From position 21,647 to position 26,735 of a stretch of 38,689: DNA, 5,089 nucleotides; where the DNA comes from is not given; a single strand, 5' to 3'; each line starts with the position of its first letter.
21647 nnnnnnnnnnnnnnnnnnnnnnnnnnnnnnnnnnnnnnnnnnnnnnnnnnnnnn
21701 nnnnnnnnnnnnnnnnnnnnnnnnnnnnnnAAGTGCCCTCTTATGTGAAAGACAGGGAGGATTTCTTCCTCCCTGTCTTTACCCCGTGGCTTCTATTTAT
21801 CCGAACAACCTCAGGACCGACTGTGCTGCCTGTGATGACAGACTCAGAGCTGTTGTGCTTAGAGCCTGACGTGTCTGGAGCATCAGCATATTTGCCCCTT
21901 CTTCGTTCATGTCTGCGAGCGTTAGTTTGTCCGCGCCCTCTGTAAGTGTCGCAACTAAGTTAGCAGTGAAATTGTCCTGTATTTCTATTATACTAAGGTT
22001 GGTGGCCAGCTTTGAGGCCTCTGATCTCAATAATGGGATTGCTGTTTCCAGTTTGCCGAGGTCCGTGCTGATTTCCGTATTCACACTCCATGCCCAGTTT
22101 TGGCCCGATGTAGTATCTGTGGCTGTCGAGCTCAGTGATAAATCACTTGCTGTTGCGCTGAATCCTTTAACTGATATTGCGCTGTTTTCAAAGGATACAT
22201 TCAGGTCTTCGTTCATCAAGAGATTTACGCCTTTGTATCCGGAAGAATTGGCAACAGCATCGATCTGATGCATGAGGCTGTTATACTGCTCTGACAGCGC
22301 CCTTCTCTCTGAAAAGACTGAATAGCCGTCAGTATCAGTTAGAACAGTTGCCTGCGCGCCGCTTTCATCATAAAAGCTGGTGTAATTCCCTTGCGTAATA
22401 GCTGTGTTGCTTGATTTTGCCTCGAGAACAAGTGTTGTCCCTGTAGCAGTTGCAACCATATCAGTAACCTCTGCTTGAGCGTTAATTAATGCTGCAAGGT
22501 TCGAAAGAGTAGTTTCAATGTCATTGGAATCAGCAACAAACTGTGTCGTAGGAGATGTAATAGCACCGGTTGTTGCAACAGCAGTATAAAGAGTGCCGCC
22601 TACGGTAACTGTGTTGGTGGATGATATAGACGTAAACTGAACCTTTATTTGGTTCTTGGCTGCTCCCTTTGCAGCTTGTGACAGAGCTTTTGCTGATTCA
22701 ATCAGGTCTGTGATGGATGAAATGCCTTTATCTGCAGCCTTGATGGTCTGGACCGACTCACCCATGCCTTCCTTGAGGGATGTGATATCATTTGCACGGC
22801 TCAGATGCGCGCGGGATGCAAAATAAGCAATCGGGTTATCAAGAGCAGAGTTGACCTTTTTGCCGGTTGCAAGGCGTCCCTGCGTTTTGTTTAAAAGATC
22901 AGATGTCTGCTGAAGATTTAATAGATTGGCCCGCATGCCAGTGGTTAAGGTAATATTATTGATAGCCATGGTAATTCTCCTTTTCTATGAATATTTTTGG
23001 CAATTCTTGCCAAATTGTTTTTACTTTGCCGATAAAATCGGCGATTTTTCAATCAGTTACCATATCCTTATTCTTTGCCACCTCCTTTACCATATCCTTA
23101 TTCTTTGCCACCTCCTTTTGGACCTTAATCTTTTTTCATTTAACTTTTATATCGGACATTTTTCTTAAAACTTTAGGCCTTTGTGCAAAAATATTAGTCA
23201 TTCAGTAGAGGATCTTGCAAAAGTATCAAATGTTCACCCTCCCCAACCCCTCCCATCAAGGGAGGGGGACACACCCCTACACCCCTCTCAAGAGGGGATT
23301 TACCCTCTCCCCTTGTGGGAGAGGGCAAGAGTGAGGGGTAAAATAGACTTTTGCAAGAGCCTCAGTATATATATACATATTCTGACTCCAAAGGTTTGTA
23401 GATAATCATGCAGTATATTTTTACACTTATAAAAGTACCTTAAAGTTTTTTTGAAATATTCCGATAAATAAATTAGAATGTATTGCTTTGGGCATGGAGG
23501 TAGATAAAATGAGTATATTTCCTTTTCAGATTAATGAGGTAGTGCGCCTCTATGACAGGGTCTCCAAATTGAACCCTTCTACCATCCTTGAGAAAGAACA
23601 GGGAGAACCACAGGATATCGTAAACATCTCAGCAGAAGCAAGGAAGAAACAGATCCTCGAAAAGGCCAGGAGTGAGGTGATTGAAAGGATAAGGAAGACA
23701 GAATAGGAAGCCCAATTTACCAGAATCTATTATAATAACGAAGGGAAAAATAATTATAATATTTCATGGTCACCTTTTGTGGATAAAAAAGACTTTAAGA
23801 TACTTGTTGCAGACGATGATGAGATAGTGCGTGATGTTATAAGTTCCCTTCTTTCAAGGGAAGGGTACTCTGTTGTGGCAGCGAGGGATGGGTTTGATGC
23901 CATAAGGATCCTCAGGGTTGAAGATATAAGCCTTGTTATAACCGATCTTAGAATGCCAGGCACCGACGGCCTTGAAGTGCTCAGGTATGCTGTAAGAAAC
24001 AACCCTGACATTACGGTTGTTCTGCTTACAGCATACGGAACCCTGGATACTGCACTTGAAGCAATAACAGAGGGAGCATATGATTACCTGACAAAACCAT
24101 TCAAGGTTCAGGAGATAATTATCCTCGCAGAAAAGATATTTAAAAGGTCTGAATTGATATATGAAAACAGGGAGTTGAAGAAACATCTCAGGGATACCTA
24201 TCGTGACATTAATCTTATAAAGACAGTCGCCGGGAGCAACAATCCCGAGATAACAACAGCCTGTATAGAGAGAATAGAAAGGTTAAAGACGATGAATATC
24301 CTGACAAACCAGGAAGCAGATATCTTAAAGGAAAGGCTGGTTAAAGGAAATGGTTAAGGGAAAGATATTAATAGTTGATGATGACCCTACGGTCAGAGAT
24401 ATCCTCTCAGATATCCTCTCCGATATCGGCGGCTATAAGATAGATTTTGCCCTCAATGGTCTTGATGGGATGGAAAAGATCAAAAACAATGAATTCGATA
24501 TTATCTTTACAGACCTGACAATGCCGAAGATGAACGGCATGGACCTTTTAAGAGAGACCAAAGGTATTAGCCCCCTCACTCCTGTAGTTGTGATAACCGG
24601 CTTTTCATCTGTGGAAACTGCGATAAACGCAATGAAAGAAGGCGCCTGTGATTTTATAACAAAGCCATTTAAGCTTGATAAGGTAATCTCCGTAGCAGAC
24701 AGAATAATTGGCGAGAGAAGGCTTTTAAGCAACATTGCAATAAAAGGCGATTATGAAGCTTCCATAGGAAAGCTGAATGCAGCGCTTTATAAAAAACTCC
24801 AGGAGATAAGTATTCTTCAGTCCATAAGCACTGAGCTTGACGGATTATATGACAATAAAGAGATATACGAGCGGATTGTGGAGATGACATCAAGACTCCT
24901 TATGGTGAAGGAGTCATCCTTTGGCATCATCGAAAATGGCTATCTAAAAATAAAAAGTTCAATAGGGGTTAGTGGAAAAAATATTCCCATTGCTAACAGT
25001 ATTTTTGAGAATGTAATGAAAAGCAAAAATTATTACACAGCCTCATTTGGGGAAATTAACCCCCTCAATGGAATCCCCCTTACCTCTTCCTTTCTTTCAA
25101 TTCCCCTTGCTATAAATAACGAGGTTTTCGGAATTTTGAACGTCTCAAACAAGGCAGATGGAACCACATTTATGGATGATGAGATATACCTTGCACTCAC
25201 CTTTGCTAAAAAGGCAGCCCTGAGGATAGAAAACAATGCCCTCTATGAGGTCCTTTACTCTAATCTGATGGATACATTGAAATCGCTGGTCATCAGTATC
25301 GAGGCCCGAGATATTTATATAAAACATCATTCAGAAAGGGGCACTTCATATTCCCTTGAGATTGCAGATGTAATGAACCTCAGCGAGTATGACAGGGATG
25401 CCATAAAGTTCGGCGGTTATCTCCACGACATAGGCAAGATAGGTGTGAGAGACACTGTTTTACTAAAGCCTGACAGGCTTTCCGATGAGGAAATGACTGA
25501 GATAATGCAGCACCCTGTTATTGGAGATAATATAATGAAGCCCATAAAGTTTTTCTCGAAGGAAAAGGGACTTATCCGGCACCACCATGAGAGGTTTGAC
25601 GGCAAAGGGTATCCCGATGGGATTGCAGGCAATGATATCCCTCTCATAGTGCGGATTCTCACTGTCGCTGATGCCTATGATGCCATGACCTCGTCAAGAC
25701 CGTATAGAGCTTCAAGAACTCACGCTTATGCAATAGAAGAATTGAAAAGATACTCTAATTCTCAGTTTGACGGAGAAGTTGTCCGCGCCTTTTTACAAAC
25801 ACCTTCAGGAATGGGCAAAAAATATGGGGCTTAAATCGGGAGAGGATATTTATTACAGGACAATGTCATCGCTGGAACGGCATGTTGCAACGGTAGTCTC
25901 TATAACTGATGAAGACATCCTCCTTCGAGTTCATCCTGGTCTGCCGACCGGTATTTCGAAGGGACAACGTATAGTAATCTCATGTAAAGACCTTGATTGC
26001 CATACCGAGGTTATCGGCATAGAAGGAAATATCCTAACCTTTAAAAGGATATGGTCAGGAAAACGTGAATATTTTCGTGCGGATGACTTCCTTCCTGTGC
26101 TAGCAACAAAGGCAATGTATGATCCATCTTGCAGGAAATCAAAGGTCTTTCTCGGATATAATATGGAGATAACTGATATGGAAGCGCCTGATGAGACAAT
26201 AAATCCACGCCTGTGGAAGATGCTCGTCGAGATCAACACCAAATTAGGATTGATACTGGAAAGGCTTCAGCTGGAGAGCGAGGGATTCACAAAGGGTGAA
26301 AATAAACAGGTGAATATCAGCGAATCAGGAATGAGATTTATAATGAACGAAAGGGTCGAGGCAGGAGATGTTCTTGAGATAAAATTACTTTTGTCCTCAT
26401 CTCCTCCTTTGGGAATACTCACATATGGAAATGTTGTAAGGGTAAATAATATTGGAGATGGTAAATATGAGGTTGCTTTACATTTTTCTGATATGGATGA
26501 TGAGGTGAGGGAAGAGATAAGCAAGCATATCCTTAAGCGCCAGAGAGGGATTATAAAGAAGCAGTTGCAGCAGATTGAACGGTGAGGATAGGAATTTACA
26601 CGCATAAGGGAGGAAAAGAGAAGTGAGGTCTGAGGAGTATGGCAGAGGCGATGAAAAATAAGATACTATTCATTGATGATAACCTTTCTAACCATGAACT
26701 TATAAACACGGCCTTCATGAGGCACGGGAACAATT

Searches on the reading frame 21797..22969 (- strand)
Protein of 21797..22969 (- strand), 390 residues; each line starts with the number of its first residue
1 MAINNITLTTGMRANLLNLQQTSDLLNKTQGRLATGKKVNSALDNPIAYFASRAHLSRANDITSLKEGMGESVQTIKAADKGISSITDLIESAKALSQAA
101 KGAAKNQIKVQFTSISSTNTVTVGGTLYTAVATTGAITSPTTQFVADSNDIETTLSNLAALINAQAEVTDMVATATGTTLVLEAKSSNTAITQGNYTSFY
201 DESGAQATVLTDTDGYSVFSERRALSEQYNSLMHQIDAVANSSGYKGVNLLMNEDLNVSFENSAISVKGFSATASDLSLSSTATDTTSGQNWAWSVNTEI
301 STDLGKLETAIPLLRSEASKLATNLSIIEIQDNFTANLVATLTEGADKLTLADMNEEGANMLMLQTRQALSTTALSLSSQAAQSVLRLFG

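Call 9: search_protein_families(library=pfam, proteins=[window:21797-22969:-], max_evalue=0.001)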
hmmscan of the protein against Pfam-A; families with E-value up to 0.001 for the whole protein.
window:21797-22969:- (390 aa): 2 families
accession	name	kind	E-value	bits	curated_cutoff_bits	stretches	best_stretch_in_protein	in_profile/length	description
PF00669.25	Flagellin_N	-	3.2e-08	34.2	26.6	1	15-102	10-97/139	Bacterial flagellin N-terminal helical region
PF00700.27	Flagellin_C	-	2.5e-05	24.9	23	1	305-389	2-86/86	Bacterial flagellin C-terminal helical region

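Call 12: list_cluster_members(proteins=[P0001, window:21797-22969:-, window:20479-20859:-, window:28116-28973:+, window:4094-5194:+])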
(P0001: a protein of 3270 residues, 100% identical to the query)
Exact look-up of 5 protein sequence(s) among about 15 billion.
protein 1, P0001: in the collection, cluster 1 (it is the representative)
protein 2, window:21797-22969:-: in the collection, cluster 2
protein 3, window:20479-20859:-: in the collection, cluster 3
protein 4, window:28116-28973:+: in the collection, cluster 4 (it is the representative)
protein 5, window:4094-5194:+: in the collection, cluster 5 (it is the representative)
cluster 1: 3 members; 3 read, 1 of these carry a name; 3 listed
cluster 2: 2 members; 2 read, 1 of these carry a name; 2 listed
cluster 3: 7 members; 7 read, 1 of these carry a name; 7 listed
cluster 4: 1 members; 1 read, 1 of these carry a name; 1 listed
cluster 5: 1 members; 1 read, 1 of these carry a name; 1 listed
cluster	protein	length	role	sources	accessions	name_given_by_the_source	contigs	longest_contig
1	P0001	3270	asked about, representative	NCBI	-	-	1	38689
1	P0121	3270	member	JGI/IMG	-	GT2 family glycosyltransferase/Flp pilus assembly protein TadD/SAM-dependent ...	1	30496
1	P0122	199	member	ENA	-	-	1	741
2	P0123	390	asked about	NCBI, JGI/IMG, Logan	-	flagellin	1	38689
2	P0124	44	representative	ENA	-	-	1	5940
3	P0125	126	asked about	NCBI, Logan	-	-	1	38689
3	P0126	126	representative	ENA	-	-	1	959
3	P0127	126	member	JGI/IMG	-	flagellar protein FlaF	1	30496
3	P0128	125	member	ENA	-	-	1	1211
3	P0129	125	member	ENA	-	-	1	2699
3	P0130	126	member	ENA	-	-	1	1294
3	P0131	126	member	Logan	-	-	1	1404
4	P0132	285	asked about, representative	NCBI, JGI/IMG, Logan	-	chemotaxis protein MotA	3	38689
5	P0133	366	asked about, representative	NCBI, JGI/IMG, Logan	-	dTDP-4-amino-4,6-dideoxygalactose transaminase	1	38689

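Call 42: search_protein_families(library=ncbifam, proteins=[window:21797-22969:-], max_evalue=0.00001)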
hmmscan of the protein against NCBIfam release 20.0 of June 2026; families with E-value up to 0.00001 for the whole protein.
window:21797-22969:- (390 aa): 3 families
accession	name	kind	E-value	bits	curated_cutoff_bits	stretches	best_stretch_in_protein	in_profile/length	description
NF009330.0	PRK12688.1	subfamily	3.6e-55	187.7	614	2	220-389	585-751/752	flagellin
NF011295.0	PRK14708.1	subfamily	1.1e-50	172.8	1384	2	222-389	723-887/888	flagellin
NF009329.0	PRK12687.1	subfamily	1.5e-07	31.2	311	0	297-389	220-312/313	flagellin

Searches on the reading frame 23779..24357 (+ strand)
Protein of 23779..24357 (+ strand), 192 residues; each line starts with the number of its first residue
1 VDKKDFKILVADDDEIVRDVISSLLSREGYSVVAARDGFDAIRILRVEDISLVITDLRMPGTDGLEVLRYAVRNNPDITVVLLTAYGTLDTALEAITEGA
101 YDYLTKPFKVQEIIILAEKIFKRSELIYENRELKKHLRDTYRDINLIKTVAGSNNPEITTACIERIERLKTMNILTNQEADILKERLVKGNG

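Call 9: search_protein_families(library=pfam, proteins=[window:23779-24357:+], max_evalue=0.001)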
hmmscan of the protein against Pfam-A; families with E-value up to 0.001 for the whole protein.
window:23779-24357:+ (192 aa): 1 family
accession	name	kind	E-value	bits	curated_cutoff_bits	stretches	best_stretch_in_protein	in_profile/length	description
PF00072.30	Response_reg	-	2.7e-29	102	30.2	1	8-114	1-107/111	Response regulator receiver domain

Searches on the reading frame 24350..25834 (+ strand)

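Call 9: search_protein_families(library=pfam, proteins=[window:24350-25834:+], max_evalue=0.001)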
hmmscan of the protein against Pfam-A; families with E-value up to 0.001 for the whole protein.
window:24350-25834:+ (494 aa): 5 families
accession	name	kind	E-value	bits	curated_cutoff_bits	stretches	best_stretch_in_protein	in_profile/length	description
PF13487.12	HD_5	-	7.7e-32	110.8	27.2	1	317-477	7-170/170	HD domain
PF00072.30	Response_reg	-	2.3e-28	99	30.2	1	6-114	1-108/111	Response regulator receiver domain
PF01966.28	HD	-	4.8e-17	62.7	22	1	326-446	3-116/116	HD domain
PF13492.12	GAF_3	-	6.4e-08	33.5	27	1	170-295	3-129/129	GAF domain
PF01590.32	GAF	-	0.00034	21.6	22.4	1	245-293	87-133/133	GAF domain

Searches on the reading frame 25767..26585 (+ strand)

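Call 9: search_protein_families(library=pfam, proteins=[window:25767-26585:+], max_evalue=0.001)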
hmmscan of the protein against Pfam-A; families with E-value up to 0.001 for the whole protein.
window:25767-26585:+ (272 aa): 1 family
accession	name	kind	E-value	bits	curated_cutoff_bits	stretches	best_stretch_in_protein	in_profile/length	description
PF07238.19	PilZ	-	3e-10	40.8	22.5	1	181-255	27-100/102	PilZ domain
